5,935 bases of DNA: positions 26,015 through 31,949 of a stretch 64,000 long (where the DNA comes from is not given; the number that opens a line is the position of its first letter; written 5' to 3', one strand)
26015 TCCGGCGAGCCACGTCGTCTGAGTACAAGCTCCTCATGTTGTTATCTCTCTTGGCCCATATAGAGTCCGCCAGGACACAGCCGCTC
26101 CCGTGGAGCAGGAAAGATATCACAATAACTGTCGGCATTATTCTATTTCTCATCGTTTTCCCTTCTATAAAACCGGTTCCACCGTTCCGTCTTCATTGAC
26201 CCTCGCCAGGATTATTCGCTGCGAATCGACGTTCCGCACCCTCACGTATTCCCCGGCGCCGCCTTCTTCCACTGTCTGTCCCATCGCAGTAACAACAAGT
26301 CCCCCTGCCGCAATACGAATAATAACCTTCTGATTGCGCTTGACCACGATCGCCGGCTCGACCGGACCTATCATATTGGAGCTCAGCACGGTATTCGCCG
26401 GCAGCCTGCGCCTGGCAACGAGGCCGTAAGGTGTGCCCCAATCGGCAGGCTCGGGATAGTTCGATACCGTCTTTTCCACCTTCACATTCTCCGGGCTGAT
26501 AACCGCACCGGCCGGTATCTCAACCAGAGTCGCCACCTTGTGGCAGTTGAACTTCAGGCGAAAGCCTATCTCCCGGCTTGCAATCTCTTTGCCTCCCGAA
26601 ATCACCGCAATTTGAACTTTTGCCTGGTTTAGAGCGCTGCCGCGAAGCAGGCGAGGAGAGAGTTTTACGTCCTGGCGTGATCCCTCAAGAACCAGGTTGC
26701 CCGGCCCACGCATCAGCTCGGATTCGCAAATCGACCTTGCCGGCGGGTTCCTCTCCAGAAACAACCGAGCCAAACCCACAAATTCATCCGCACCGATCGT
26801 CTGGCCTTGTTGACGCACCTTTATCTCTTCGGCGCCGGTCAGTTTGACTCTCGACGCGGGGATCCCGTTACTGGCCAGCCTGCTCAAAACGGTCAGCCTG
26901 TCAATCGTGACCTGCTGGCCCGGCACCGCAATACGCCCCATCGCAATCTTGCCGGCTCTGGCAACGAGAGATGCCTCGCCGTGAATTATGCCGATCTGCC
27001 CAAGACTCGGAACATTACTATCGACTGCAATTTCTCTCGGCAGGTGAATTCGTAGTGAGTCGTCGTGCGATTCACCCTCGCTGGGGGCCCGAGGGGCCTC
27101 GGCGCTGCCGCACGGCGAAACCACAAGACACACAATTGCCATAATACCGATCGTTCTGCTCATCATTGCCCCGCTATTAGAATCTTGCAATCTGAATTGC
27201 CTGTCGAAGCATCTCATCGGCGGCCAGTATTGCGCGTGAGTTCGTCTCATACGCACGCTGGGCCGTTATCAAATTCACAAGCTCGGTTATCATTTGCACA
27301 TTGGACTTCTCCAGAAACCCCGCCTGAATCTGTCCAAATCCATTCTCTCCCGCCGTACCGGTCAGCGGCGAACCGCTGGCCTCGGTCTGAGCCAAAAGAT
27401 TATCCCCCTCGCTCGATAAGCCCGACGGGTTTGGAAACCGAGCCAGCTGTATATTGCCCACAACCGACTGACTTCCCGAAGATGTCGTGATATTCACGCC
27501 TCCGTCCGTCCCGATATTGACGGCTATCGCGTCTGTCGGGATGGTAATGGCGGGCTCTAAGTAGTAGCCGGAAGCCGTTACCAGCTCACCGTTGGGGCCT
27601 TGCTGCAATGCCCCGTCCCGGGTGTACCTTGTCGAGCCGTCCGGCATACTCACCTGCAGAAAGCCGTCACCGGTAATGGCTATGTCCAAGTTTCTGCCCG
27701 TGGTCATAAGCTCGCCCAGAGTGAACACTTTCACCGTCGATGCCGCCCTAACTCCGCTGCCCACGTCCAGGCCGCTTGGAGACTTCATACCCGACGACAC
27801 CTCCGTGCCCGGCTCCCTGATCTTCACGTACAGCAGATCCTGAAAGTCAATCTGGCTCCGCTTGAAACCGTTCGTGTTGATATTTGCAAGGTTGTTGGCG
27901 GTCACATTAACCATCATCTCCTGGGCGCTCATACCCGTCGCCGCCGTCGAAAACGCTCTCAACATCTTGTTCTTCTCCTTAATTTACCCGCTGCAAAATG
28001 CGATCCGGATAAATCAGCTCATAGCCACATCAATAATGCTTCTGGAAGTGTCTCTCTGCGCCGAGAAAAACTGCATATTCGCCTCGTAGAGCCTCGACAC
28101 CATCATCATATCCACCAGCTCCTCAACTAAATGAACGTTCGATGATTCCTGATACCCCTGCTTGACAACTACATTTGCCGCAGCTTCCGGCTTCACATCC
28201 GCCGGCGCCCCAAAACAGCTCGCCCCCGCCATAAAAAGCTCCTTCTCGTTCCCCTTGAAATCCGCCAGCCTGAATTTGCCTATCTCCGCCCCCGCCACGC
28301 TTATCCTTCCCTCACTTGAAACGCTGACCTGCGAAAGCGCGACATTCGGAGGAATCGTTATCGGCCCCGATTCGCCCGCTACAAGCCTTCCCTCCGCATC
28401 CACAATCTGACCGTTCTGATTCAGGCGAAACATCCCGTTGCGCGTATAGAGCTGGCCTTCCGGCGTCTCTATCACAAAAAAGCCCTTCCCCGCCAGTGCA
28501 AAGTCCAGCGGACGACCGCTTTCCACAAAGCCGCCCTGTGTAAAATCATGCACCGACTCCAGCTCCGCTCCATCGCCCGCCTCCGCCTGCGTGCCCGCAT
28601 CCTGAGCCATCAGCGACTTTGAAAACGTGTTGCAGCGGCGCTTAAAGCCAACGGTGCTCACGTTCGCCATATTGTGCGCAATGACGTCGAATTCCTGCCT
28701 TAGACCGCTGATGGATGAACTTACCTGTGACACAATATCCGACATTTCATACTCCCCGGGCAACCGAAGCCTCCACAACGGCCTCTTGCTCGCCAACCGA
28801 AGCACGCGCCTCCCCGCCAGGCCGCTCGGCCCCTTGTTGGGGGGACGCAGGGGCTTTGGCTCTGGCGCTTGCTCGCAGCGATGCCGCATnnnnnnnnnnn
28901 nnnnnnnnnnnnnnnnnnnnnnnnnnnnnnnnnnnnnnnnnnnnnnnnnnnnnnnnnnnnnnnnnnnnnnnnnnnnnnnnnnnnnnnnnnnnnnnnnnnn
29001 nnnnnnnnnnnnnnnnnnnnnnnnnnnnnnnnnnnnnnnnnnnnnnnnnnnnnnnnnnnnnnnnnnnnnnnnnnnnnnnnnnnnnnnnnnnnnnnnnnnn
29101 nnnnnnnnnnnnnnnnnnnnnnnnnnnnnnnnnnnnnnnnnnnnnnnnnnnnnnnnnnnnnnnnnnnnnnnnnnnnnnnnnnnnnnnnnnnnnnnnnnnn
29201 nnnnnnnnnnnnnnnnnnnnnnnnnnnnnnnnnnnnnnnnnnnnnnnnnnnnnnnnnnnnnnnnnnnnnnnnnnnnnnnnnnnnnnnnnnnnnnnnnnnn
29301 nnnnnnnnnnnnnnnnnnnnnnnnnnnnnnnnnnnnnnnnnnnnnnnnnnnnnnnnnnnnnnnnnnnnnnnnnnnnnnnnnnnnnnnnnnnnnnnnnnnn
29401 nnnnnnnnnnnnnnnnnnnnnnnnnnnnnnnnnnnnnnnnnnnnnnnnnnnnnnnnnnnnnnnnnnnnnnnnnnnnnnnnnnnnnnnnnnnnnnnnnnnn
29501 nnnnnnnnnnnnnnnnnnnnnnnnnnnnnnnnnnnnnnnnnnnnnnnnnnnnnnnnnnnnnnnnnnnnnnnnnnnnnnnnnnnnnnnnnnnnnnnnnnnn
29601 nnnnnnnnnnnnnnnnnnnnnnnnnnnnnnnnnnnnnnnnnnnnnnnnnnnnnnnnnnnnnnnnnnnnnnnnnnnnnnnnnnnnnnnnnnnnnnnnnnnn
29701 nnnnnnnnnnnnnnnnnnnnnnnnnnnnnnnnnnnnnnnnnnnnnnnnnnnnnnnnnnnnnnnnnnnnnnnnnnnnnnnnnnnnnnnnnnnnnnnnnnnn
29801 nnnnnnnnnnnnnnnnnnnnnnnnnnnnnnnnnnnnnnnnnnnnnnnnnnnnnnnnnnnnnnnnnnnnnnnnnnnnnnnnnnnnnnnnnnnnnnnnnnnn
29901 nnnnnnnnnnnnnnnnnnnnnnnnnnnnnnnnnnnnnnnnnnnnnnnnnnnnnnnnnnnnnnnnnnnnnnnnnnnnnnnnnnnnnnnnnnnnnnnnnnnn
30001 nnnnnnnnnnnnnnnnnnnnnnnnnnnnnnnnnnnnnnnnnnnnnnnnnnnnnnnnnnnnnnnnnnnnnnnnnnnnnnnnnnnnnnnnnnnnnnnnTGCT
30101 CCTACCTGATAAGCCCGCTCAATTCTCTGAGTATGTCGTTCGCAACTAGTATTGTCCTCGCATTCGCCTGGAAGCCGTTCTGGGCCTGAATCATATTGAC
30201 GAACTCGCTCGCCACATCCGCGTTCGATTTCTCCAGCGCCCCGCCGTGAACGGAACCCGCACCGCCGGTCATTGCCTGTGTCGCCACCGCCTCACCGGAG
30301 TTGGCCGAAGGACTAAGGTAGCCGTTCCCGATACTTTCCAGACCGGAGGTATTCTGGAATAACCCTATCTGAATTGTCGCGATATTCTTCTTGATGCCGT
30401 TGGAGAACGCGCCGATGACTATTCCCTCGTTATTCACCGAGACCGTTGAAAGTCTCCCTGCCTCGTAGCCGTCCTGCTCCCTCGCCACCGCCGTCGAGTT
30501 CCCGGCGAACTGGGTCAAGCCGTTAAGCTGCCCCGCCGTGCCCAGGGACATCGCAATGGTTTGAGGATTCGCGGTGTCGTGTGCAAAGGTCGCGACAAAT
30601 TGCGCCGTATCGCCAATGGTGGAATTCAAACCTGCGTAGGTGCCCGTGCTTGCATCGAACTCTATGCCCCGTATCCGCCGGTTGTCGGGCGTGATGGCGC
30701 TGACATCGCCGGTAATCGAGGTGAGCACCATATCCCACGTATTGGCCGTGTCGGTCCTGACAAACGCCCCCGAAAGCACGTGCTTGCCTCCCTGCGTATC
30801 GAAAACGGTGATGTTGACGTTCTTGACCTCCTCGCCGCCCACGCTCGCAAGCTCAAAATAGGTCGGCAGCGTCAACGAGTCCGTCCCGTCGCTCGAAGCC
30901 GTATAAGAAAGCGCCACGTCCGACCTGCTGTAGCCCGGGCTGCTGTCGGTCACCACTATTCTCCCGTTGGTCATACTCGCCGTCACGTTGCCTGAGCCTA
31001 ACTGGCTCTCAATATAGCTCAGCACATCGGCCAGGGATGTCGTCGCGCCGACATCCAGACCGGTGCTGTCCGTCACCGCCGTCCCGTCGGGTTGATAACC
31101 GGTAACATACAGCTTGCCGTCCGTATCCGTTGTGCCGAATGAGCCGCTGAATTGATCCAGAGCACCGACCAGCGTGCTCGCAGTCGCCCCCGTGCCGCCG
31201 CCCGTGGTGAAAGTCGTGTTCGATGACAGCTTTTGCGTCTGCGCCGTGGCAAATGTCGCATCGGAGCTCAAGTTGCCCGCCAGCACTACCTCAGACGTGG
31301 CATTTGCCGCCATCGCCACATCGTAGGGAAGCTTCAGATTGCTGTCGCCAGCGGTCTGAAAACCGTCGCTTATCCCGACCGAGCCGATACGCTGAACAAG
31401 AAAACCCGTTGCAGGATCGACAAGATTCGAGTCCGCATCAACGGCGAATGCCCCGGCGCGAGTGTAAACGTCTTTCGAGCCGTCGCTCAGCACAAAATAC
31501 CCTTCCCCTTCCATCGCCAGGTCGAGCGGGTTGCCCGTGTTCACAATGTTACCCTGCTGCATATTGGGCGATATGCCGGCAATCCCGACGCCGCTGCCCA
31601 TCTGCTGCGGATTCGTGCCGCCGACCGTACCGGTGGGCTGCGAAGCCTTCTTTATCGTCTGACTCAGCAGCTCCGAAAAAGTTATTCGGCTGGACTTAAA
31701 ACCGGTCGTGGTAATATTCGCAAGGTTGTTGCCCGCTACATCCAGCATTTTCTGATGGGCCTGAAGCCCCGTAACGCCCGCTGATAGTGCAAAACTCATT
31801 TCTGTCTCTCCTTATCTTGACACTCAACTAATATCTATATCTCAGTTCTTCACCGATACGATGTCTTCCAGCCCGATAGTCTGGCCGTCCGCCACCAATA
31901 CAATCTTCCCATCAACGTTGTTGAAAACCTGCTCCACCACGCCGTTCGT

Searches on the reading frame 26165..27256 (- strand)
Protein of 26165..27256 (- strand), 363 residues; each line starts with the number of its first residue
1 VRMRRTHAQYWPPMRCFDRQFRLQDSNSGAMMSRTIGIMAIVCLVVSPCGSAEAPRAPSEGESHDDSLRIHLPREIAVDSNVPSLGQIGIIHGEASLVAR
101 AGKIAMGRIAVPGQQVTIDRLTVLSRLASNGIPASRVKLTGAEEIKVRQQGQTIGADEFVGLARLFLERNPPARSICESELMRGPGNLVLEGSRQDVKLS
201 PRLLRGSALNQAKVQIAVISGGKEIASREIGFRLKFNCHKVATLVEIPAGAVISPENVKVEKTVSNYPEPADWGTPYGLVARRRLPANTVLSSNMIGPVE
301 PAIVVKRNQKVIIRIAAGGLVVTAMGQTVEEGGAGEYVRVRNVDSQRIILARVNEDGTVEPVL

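Call 7: search_protein_families(library=ncbifam, proteins=[window:26165-27256:-], max_evalue=0.001)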
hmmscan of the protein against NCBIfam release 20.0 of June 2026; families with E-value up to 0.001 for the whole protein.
window:26165-27256:- (363 aa): 1 family
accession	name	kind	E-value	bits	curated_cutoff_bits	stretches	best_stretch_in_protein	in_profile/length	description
TIGR03170.1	flgA_cterm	equivalog_domain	1.9e-23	82.9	54.65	1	245-360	20-135/137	flagellar basal body P-ring formation chaperone FlgA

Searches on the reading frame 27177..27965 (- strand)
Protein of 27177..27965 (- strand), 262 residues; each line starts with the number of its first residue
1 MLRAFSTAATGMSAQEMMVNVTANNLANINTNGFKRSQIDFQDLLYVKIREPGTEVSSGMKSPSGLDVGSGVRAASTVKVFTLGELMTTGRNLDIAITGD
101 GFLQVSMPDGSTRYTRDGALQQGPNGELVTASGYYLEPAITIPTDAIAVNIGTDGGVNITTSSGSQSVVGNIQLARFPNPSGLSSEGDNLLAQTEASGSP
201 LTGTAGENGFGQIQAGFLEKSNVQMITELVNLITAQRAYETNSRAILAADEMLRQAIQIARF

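Call 7: search_protein_families(library=ncbifam, proteins=[window:27177-27965:-], max_evalue=0.001)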
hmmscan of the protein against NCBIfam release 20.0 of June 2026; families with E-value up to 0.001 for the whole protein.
window:27177-27965:- (262 aa): 27 families (the best 25 are shown)
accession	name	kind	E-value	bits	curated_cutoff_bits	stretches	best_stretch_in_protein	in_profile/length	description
TIGR02488.1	flgG_G_neg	equivalog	1.3e-95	319.9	252.75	1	5-257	2-256/259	flagellar basal-body rod protein FlgG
NF009456.0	PRK12816.1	equivalog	2.5e-82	276.5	416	1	1-260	1-263/264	flagellar basal body rod protein FlgG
TIGR03506.1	FlgEFG_subfam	subfamily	7.9e-75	252.7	70.25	2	3-136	1-121/351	flagellar hook-basal body complex protein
NF009278.1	PRK12636.1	equivalog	1.8e-60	204.7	350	1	1-259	1-261/263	flagellar basal body rod protein FlgG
NF004238.1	PRK05682.1-1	equivalog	2e-55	188.7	400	2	149-259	303-413/414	flagellar hook protein FlgE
NF004241.1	PRK05682.1-5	equivalog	7.3e-54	183.6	469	2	1-136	1-135/446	flagellar hook protein FlgE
TIGR02490.1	flgF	equivalog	4.1e-48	163.8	178.5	1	7-240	3-218/218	flagellar basal-body rod protein FlgF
TIGR02489.1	flgE_epsilon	equivalog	1.4e-45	156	412.85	2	1-136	1-136/719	flagellar hook protein FlgE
NF004240.1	PRK05682.1-4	equivalog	3.3e-44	151.9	472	2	148-257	331-439/443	flagellar hook protein FlgE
NF004242.0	PRK05682.2-1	equivalog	3.3e-41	141.5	365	2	148-260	309-421/422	flagellar hook protein FlgE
NF009331.1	PRK12689.1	equivalog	5.1e-40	137.2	347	1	12-258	9-246/252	flagellar basal-body rod protein FlgF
NF004243.1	PRK05682.2-2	equivalog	9.9e-40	136.8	801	2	143-261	302-420/420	flagellar hook protein FlgE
NF005286.1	PRK06803.1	equivalog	1.3e-39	136.5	467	2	147-255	289-397/402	flagellar hook protein FlgE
NF009280.2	PRK12640.1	subfamily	1.4e-35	123.1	210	1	3-259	3-242/246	flagellar basal body rod protein FlgF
NF009332.0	PRK12690.1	equivalog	3.3e-34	118.2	288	1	12-259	12-235/239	flagellar hook-basal body complex protein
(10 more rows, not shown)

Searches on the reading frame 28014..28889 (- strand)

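Call 7: search_protein_families(library=ncbifam, proteins=[window:28014-28889:-], max_evalue=0.001)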
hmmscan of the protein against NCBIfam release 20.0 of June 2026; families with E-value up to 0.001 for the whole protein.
window:28014-28889:- (291 aa): 26 families (the best 25 are shown)
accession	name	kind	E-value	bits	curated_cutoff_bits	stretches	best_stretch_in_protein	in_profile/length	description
TIGR02490.1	flgF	equivalog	6.9e-51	172.9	178.5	1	58-269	6-218/218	flagellar basal-body rod protein FlgF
TIGR03506.1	FlgEFG_subfam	subfamily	3.7e-47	161.7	70.25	2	60-170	10-121/351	flagellar hook-basal body complex protein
NF009332.0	PRK12690.1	equivalog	1.3e-44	152.3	288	1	58-288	10-235/239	flagellar hook-basal body complex protein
NF009331.1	PRK12689.1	equivalog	3.9e-44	150.7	347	1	62-286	14-245/252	flagellar basal-body rod protein FlgF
TIGR02488.1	flgG_G_neg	equivalog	3.5e-38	131.6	252.75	1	64-278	13-248/259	flagellar basal-body rod protein FlgG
NF009280.2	PRK12640.1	subfamily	2.1e-37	129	210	1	66-283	18-237/246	flagellar basal body rod protein FlgF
NF009282.1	PRK12642.1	equivalog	4.1e-34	118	242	1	58-283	10-231/239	flagellar basal-body rod protein FlgF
NF004238.1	PRK05682.1-1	equivalog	5.7e-32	111.5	400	2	59-172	6-123/414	flagellar hook protein FlgE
NF009278.1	PRK12636.1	equivalog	2.9e-30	105.7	350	1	58-275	7-248/263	flagellar basal body rod protein FlgG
NF009456.0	PRK12816.1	equivalog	1.7e-25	90.1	416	1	58-274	10-248/264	flagellar basal body rod protein FlgG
NF005286.1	PRK06803.1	equivalog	3.1e-24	85.8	467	2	58-172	8-118/402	flagellar hook protein FlgE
NF004241.1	PRK05682.1-5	equivalog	3.4e-23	82.5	469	1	58-172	7-137/446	flagellar hook protein FlgE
NF009281.1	PRK12641.1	equivalog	1.4e-21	77.1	260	1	49-278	1-237/252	flagellar basal-body rod protein FlgF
NF004240.1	PRK05682.1-4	equivalog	1e-20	74.5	472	1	58-172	8-127/443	flagellar hook protein FlgE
NF004243.1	PRK05682.2-2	equivalog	4.9e-20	72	801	1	52-174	3-128/420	flagellar hook protein FlgE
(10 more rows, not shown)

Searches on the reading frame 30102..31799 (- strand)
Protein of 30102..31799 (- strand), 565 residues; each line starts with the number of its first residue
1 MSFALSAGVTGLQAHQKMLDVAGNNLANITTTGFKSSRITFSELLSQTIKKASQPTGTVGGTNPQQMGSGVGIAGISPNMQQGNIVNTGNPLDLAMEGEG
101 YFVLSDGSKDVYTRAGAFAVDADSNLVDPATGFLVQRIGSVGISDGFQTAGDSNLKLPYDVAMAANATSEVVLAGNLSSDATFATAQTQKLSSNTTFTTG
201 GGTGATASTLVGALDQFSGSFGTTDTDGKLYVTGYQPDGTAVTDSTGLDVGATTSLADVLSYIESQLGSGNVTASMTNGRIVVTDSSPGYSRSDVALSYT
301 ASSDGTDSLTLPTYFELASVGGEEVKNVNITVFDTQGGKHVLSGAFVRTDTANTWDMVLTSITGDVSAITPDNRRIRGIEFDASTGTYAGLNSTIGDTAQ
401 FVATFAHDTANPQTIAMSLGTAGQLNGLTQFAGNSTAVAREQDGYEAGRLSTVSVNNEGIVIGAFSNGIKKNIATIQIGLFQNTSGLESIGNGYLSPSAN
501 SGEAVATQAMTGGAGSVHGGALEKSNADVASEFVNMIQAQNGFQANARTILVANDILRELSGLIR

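Call 11: search_protein_families(library=pfam, proteins=[window:30102-31799:-], max_evalue=0.0001)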
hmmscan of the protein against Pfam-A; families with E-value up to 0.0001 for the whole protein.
window:30102-31799:- (565 aa): 4 families
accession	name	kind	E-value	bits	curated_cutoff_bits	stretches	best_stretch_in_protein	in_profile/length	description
PF06429.18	Flg_bbr_C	-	7.8e-13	48.2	23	1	519-562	2-45/46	Flagellar basal body rod FlgEFG protein C-terminal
PF07559.19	FlgE_D2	-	1.7e-12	48.5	22.7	1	327-445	23-142/142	Flagellar basal body protein FlaE D2 domain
PF22692.1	LlgE_F_G_D1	-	5e-09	36.6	27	1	95-145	1-44/64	Flagellar hook protein FlgE/F/G D1 domain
PF00460.25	Flg_bb_rod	-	1.5e-07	31.6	20.7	1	7-35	3-31/31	Flagella basal body rod protein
